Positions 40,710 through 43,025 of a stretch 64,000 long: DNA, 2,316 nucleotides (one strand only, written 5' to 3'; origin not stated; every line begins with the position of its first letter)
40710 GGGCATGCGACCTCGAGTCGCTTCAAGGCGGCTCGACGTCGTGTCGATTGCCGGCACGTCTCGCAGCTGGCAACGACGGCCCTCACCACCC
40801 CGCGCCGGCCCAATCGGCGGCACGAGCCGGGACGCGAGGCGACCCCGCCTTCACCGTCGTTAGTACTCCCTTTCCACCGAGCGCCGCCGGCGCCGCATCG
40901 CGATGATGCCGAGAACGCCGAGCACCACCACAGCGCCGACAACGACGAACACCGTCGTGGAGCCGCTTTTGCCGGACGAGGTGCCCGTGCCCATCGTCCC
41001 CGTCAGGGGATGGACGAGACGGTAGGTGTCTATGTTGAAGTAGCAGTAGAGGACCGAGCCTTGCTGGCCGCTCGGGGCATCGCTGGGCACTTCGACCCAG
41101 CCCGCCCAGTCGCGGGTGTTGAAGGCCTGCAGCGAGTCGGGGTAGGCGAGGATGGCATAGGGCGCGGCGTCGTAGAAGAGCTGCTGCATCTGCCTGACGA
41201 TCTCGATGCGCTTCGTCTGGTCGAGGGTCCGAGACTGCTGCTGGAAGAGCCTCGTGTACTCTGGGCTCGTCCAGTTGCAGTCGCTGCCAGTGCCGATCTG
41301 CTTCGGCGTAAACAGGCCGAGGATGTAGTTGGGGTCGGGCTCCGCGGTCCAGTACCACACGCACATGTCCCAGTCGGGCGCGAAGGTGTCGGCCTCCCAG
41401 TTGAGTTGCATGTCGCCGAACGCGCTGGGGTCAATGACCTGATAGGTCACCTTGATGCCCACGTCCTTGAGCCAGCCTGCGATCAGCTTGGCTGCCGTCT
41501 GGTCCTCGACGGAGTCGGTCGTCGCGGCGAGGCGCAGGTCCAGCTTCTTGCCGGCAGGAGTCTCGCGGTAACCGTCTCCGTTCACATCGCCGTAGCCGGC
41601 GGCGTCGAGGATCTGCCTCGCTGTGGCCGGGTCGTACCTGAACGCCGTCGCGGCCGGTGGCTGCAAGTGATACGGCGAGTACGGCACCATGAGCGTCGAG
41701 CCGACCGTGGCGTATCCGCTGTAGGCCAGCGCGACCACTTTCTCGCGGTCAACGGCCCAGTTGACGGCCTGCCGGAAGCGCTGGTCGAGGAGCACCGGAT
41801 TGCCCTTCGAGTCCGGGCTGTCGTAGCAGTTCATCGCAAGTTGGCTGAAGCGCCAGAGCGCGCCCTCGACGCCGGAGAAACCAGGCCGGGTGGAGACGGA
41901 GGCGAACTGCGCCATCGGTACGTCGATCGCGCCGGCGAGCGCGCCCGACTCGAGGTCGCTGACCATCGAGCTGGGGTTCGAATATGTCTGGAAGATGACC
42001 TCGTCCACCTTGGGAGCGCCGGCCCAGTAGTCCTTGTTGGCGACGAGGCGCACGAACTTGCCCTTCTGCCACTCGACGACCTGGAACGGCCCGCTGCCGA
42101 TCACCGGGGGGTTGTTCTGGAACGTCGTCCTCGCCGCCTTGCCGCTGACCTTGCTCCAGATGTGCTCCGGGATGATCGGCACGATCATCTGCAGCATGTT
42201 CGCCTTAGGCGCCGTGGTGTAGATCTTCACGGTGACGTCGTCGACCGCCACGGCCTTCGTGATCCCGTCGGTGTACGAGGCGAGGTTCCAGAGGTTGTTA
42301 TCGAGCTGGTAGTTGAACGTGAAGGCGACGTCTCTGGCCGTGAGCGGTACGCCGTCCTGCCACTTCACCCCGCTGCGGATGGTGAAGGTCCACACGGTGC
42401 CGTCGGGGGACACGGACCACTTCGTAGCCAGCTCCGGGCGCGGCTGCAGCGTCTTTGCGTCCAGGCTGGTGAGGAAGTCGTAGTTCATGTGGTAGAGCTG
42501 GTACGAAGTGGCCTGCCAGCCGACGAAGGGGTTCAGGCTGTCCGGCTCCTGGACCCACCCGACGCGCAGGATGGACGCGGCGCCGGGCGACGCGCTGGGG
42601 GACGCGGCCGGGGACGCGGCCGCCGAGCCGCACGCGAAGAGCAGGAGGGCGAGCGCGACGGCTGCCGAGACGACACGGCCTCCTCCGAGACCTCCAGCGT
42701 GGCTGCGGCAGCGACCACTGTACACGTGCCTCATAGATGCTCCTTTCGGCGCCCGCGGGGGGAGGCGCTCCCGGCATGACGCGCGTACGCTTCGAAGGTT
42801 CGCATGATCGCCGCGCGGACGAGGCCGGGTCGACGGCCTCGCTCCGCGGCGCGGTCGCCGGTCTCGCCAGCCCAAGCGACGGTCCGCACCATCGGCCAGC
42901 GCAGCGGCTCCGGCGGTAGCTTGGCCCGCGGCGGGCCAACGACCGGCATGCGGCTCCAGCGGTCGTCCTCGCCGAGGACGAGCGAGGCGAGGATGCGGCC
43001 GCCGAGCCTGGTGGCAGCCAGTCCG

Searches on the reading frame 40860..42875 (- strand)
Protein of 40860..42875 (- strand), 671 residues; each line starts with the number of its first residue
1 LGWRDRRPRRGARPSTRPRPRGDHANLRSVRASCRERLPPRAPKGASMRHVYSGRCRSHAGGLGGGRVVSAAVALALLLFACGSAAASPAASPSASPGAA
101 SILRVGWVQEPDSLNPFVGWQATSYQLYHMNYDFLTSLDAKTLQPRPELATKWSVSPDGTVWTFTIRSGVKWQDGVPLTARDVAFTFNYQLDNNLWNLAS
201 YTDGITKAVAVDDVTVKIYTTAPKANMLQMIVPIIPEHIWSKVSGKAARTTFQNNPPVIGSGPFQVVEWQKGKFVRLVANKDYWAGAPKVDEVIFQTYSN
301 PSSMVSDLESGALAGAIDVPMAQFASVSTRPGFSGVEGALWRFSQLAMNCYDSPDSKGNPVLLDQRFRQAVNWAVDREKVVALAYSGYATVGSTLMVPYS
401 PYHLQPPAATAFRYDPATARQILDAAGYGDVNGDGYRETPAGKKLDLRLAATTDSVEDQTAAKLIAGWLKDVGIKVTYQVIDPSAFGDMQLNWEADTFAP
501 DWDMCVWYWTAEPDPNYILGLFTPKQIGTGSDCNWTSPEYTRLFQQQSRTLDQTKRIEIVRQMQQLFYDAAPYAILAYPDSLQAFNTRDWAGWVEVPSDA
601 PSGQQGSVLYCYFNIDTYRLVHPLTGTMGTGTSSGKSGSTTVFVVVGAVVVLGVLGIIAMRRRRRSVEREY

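Call 15: search_protein_families(library=pfam, proteins=[window:40860-42875:-], max_evalue=0.01)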
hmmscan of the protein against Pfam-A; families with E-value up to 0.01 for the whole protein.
window:40860-42875:- (671 aa): 1 family
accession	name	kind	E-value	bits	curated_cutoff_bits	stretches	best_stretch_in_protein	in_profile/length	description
PF00496.27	SBP_bac_5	-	3.4e-89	300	32.4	1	145-523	2-361/368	Bacterial extracellular solute-binding proteins, family 5 Middle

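Call 40: find_encoding_contigs(protein=window:40860-42875:-, flank=10000, max_places=6)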
Protein window:40860-42875:- (671 aa): no gene with exactly this product is on record in the collection.
